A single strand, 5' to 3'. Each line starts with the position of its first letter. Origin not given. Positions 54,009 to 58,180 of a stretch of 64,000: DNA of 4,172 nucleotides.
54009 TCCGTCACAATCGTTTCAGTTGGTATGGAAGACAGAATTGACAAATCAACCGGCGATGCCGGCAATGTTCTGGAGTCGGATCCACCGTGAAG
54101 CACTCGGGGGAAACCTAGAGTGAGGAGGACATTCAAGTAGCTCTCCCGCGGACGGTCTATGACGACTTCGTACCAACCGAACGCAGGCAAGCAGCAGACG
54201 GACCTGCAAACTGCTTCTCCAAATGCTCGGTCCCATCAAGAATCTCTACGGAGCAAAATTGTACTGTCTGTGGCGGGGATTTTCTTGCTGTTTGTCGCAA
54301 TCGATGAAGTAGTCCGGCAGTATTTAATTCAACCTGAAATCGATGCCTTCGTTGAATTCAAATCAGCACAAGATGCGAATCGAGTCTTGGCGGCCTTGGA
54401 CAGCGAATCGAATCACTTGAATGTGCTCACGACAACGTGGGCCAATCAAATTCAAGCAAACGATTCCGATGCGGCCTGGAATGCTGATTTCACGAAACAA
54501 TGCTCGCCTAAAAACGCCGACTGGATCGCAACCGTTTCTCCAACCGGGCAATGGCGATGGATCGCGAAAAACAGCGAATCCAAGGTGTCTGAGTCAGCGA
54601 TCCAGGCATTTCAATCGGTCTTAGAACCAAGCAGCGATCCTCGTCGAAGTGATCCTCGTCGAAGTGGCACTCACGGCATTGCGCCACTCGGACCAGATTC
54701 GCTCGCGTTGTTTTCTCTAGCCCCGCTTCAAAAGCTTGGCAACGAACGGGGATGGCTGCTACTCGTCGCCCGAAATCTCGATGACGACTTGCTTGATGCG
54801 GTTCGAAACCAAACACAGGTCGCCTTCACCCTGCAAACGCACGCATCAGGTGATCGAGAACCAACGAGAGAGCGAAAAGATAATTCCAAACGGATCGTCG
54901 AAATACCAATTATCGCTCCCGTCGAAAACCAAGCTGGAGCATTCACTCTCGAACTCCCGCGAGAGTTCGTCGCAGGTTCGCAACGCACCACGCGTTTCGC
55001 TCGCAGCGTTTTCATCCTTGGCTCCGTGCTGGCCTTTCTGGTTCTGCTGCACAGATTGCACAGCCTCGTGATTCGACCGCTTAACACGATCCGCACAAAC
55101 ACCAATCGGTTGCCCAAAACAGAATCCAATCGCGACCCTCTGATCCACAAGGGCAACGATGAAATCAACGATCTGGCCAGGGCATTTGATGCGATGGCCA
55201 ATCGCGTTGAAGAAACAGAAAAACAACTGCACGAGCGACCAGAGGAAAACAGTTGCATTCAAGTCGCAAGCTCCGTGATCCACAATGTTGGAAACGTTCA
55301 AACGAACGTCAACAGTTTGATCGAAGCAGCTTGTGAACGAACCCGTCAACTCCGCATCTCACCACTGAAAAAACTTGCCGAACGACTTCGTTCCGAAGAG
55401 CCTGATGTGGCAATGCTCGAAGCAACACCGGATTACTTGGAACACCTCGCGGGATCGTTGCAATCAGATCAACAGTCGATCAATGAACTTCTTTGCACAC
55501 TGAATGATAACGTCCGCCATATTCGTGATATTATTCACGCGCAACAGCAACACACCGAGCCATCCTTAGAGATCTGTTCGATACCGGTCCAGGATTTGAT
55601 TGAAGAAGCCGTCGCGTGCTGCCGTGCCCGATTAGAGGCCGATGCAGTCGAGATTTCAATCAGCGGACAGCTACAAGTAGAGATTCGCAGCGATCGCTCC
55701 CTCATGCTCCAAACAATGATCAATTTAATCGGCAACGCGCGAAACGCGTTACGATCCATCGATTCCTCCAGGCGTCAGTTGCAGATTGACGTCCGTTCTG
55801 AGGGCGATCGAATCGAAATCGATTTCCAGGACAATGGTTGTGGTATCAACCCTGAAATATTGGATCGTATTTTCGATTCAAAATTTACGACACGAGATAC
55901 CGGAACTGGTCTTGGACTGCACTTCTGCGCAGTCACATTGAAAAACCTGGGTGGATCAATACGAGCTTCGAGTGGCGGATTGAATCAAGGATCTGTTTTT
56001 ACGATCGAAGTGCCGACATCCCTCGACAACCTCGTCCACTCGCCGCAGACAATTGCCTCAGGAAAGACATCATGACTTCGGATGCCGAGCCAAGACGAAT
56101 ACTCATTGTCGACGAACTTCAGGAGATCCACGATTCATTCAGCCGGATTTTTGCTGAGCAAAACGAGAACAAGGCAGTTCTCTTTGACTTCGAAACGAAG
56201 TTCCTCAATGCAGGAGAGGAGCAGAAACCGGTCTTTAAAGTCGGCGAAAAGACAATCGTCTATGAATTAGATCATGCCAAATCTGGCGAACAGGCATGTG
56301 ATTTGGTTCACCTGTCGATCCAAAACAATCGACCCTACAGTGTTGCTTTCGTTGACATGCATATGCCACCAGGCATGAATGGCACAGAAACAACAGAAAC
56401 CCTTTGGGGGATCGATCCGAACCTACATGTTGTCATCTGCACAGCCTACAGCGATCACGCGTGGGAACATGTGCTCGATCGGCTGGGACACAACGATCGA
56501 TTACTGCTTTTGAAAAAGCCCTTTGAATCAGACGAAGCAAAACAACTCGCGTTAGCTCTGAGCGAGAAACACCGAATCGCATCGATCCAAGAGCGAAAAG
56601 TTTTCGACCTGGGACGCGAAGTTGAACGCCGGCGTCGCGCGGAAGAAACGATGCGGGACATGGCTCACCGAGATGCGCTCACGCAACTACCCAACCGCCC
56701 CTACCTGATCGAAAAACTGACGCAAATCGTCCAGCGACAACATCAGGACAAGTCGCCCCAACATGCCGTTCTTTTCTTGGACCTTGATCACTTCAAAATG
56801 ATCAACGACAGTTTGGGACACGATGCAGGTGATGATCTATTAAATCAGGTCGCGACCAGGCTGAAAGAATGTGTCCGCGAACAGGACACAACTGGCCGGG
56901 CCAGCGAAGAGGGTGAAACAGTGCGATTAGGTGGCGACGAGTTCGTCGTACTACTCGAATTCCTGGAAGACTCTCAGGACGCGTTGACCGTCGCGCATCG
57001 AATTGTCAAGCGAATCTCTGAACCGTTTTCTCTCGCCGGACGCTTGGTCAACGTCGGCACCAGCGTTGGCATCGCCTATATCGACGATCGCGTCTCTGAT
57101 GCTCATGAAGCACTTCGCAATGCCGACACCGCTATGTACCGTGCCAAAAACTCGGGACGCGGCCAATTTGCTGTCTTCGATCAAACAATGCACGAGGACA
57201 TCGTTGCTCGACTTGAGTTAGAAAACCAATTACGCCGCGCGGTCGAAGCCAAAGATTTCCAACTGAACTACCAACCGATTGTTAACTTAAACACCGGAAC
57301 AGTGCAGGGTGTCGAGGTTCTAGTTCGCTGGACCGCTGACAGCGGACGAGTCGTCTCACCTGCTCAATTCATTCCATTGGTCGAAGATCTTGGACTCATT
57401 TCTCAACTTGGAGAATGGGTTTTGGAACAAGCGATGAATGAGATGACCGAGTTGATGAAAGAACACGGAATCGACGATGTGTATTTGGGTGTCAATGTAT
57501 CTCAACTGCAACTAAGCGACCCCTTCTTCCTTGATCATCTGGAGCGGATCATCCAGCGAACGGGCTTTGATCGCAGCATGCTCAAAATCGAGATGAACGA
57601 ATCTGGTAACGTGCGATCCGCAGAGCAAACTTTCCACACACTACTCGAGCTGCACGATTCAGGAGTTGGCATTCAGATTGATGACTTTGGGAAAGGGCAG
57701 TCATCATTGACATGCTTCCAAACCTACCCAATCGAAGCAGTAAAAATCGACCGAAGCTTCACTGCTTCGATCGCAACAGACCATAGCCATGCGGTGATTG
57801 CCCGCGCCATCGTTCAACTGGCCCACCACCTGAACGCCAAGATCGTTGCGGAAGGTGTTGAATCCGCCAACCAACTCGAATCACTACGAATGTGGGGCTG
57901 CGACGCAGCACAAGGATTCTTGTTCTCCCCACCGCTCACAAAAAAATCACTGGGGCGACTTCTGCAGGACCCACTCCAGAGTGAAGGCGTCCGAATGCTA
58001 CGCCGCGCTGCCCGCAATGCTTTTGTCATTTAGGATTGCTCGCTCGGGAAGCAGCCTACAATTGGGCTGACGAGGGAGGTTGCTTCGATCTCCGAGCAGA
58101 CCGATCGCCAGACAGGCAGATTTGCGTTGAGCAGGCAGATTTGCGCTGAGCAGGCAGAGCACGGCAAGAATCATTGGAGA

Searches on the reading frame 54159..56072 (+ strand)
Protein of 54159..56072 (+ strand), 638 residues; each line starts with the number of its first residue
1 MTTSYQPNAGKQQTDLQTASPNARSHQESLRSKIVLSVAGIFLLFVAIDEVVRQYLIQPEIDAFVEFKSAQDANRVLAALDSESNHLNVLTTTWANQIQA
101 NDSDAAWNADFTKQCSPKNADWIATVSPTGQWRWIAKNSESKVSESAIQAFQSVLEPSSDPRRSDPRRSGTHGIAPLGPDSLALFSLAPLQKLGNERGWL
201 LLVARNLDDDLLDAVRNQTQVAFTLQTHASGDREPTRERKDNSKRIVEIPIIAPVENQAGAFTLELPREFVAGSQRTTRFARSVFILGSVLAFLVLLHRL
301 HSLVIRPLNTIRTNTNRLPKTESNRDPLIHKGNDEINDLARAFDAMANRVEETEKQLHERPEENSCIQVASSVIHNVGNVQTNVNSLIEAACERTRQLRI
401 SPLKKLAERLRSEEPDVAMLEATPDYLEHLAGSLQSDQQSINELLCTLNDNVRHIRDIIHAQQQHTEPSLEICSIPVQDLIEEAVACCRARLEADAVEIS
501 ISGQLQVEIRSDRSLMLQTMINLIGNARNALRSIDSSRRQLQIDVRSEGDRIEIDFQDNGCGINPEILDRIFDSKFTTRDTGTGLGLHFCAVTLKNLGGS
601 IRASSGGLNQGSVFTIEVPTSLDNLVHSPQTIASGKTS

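Call 69: search_protein_families(library=pfam, proteins=[window:54159-56072:+], max_evalue=0.001)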
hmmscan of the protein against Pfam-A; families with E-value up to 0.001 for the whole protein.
window:54159-56072:+ (638 aa): 3 families
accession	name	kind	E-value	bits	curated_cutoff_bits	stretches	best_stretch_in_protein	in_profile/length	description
PF02518.31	HATPase_c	-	3.3e-18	66.6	26.4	1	512-620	2-109/111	Histidine kinase-, DNA gyrase B-, and HSP90-like ATPase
PF00672.30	HAMP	-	1.3e-06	29.1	25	1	300-351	2-52/53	HAMP domain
PF05228.19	CHASE4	-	2.4e-06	28.2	26.2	1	80-225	2-139/140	CHASE4 domain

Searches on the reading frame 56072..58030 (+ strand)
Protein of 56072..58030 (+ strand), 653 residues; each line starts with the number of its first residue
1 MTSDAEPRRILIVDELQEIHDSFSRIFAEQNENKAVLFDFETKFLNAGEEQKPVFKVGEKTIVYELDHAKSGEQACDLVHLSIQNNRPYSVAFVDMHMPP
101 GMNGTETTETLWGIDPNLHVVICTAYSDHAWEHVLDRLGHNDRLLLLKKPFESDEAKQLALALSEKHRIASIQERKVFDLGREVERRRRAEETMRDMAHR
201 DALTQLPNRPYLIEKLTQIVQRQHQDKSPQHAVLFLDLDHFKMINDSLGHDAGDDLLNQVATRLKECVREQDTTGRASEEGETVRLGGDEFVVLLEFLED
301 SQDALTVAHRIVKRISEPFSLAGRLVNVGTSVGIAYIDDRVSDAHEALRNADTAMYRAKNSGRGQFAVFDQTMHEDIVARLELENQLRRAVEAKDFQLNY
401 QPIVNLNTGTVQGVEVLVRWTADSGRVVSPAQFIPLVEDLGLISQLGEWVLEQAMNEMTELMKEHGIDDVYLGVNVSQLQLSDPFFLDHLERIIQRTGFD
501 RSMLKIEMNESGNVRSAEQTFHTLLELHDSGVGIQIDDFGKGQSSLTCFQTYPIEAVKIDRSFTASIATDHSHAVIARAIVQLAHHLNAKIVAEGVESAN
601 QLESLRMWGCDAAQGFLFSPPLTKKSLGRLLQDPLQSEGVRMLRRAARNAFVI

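Call 69: search_protein_families(library=pfam, proteins=[window:56072-58030:+], max_evalue=0.001)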
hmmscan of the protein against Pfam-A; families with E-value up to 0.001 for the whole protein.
window:56072-58030:+ (653 aa): 3 families
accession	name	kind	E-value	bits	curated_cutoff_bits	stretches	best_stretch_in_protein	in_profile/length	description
PF00563.25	EAL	-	3.3e-70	236.6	31.3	1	385-621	2-236/236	EAL domain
PF00990.26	GGDEF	-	4.1e-44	150.6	23.8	1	198-364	1-160/161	Diguanylate cyclase, GGDEF domain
PF00072.30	Response_reg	-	8.2e-08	32.8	30.2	1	64-156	23-106/111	Response regulator receiver domain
